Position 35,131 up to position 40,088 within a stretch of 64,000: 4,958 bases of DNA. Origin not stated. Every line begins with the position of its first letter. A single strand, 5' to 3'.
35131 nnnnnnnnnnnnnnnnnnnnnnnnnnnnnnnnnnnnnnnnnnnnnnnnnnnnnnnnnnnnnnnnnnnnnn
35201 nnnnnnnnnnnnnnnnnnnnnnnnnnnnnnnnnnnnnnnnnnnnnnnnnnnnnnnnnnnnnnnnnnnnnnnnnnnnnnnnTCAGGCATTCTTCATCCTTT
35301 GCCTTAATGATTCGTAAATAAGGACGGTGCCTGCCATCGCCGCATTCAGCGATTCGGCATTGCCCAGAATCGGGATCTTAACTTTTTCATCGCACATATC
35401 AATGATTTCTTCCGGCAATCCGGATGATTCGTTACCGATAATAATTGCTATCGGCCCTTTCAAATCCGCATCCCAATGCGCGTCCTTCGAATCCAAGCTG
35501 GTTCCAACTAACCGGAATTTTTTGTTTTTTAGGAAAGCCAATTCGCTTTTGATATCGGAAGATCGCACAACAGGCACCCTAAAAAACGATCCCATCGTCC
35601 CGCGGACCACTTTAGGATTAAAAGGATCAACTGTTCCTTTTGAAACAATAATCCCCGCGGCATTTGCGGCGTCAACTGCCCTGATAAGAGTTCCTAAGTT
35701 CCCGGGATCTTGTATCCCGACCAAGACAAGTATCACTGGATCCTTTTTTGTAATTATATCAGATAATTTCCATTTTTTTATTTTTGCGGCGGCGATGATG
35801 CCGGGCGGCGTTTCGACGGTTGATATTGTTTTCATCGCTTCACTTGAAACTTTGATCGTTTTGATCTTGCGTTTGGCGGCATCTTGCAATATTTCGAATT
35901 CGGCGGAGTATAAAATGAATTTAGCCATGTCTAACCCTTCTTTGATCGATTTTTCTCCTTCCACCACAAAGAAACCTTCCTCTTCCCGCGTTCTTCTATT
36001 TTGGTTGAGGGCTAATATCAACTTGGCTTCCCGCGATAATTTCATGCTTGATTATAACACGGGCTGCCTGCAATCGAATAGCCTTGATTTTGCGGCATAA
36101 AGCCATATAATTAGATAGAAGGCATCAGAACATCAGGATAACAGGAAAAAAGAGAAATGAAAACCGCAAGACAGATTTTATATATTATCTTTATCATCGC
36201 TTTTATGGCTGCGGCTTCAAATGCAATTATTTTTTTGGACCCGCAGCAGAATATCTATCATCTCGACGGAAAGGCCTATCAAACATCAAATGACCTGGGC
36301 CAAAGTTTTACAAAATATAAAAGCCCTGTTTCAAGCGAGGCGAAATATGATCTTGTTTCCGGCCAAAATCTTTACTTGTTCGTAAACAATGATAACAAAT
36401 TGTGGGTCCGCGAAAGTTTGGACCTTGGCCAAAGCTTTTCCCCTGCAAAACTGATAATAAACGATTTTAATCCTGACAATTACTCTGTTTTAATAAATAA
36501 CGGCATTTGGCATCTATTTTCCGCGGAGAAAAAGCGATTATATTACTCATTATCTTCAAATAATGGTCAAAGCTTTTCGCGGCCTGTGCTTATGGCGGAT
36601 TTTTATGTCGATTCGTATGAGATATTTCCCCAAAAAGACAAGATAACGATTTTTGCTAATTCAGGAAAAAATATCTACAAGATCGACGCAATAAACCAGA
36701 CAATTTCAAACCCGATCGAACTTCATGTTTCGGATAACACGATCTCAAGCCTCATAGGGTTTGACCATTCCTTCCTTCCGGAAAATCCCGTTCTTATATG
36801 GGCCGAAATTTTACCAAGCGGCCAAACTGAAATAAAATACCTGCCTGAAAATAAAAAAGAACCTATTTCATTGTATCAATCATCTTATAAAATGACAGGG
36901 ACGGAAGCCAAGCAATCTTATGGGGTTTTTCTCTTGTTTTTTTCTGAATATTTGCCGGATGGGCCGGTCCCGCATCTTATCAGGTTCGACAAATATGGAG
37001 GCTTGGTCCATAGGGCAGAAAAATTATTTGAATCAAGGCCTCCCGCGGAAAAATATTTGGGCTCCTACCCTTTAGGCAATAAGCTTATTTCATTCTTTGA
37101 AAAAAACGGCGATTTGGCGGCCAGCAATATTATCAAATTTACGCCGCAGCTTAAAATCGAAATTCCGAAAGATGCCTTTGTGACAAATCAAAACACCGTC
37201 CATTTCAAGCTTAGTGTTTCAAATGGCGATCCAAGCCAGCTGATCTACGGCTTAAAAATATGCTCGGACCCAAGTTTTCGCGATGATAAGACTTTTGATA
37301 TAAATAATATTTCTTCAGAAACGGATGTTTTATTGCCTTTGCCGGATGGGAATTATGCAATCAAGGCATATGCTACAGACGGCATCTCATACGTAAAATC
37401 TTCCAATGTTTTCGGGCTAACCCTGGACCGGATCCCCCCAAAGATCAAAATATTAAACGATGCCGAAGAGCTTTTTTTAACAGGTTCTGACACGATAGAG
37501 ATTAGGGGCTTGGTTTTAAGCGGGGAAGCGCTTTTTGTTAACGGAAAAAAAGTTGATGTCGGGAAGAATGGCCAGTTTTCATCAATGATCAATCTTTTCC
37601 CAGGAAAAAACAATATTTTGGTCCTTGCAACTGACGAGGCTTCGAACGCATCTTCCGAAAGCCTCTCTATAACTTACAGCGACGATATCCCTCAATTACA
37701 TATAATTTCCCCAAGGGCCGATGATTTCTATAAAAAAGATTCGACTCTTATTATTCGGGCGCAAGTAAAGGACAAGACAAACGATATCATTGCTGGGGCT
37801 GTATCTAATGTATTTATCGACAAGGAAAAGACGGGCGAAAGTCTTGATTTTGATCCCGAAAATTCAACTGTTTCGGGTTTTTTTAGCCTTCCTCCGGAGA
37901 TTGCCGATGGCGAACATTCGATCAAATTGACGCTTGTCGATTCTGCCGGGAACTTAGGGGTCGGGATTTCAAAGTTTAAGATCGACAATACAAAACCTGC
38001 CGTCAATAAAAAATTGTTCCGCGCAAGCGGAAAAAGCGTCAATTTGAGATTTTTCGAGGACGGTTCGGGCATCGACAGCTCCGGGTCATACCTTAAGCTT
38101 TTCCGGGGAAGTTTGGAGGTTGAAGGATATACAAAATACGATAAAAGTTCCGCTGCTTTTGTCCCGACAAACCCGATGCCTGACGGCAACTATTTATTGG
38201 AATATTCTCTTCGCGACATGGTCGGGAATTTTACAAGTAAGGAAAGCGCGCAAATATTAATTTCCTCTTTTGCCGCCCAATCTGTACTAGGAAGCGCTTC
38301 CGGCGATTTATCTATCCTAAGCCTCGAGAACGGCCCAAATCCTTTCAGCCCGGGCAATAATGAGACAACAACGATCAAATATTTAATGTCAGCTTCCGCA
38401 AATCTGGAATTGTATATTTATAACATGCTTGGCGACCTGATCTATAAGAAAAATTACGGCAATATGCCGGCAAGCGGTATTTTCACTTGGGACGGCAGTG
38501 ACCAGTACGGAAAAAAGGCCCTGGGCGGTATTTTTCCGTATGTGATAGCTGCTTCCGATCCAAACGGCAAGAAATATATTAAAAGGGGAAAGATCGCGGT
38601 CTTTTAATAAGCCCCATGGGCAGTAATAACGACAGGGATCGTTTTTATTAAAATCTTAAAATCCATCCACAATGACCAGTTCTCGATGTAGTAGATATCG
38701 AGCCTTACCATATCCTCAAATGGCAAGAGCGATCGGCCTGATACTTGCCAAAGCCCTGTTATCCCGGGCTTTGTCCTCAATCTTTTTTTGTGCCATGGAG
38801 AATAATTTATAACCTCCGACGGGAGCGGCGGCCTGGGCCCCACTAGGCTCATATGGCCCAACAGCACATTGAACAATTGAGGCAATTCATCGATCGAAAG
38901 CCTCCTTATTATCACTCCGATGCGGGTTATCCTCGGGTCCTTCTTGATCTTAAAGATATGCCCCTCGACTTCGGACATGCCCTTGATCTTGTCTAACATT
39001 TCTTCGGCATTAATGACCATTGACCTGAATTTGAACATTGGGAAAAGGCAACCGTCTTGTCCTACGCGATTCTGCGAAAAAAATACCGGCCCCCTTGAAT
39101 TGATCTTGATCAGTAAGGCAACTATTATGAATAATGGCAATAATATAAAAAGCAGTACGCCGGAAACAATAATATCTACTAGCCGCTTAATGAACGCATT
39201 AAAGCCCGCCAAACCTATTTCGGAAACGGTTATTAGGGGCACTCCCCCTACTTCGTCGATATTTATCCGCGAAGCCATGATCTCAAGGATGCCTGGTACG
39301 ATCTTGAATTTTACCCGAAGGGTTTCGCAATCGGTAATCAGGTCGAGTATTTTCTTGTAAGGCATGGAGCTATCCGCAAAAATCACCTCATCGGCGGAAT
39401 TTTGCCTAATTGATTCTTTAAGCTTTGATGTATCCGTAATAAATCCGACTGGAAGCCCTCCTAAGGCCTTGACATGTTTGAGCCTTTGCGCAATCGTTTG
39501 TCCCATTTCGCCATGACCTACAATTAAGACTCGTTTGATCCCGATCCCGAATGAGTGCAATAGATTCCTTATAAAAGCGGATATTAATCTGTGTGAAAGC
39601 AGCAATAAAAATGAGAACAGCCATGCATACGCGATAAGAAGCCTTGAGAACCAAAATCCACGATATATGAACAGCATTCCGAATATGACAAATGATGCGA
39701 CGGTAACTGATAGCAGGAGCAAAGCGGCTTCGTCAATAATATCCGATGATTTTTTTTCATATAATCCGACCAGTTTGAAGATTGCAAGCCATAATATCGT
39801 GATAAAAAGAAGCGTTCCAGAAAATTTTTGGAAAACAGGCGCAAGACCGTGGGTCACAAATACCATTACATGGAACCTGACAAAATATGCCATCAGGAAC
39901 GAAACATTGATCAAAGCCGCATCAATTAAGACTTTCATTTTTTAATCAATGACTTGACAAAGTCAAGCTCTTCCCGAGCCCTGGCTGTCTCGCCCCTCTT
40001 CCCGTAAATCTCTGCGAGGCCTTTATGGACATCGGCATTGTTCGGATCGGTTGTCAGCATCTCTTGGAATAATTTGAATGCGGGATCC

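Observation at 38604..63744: A 25-kb, ~24-gene co-directional glycan operon combining GDP- and CDP-sugar pathways with unusual C-C bond chemistry.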

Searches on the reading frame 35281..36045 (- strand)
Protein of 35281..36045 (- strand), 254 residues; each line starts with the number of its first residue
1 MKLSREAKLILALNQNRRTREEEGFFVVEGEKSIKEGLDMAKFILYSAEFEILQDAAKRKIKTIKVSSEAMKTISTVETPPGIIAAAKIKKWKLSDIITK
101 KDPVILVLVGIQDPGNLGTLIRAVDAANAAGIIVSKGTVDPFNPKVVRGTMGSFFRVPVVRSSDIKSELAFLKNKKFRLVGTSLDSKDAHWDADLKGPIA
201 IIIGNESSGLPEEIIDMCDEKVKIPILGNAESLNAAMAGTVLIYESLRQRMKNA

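Call 6: search_protein_families(library=pfam, proteins=[window:35281-36045:-], max_evalue=0.001)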
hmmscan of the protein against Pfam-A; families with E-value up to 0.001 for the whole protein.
window:35281-36045:- (254 aa): 3 families
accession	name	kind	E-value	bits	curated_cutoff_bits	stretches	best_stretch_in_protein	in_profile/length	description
PF00588.24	SpoU_methylase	-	5.5e-40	137.2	29.7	1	104-244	2-142/142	SpoU rRNA Methylase family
PF22435.1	MRM3-like_sub_bind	-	5.7e-12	46.3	27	1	9-85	6-84/84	MRM3-like substrate binding domain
PF08032.17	SpoU_sub_bind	-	3.8e-05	24.4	22.8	1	49-89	31-72/76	RNA 2'-O ribose methyltransferase substrate binding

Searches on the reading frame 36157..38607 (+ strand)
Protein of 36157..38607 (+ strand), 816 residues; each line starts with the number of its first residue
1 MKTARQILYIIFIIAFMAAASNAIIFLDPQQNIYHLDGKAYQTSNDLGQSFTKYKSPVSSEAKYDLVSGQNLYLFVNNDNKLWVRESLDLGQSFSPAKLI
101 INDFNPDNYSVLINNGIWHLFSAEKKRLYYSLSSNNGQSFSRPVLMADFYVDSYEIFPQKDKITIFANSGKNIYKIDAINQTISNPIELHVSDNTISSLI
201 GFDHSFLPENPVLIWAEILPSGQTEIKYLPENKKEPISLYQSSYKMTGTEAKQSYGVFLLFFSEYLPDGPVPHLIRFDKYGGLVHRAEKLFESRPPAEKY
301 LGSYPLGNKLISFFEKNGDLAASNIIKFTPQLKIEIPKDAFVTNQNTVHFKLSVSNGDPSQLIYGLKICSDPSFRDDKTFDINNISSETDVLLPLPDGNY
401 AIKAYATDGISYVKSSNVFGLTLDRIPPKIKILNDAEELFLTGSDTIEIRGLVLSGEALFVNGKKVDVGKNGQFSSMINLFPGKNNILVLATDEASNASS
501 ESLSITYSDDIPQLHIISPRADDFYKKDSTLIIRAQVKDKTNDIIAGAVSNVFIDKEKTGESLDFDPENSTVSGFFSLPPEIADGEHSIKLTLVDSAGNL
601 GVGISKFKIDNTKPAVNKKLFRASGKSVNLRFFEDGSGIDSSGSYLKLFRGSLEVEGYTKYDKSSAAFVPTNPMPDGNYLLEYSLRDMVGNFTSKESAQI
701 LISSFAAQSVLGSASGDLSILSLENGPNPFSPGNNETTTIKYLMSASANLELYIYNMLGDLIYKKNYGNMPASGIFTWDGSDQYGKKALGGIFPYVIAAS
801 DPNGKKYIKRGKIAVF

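Call 6: search_protein_families(library=pfam, proteins=[window:36157-38607:+], max_evalue=0.001)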
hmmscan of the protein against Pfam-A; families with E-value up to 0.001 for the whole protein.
window:36157-38607:+ (816 aa): 5 families
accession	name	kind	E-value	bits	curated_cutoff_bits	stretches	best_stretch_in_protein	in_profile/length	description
PF09136.16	Glucodextran_B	-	9.3e-15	54.8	27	1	436-506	8-80/83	Glucodextranase, domain B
PF19077.6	Big_13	-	1.7e-12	48.1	27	0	545-610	36-101/102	Bacterial Ig-like domain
PF13585.12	CHU_C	-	6e-09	36.3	27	1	728-811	8-82/86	CHU_C Type IX secretion signal domain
PF13860.13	FlgD_ig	-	9.5e-08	32.4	27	1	737-800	11-76/79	FlgD Ig-like domain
PF07495.19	Y_Y_Y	-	0.00015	22.1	26.6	0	462-506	18-61/65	Y_Y_Y domain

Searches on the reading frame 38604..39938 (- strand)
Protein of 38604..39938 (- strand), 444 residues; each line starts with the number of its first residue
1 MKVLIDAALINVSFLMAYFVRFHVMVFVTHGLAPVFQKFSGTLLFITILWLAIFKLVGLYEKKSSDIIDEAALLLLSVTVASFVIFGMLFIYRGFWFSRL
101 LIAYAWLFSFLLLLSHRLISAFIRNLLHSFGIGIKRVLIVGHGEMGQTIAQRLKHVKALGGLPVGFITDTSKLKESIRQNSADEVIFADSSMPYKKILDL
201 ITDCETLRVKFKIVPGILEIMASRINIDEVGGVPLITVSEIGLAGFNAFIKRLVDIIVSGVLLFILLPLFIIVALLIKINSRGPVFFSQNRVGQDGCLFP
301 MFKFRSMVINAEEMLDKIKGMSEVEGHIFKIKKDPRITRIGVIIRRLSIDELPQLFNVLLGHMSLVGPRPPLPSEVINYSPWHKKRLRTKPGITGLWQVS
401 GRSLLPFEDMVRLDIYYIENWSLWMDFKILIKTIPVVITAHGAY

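Call 6: search_protein_families(library=pfam, proteins=[window:38604-39938:-], max_evalue=0.001)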
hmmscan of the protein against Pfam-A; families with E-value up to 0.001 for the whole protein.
window:38604-39938:- (444 aa): 2 families
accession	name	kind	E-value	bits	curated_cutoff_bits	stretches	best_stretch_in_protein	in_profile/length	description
PF02397.22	Bac_transf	-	1.4e-68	230.4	27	1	251-438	1-178/179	Bacterial sugar transferase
PF13727.12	CoA_binding_3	-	2.2e-11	44.5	25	1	58-215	4-175/175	CoA-binding domain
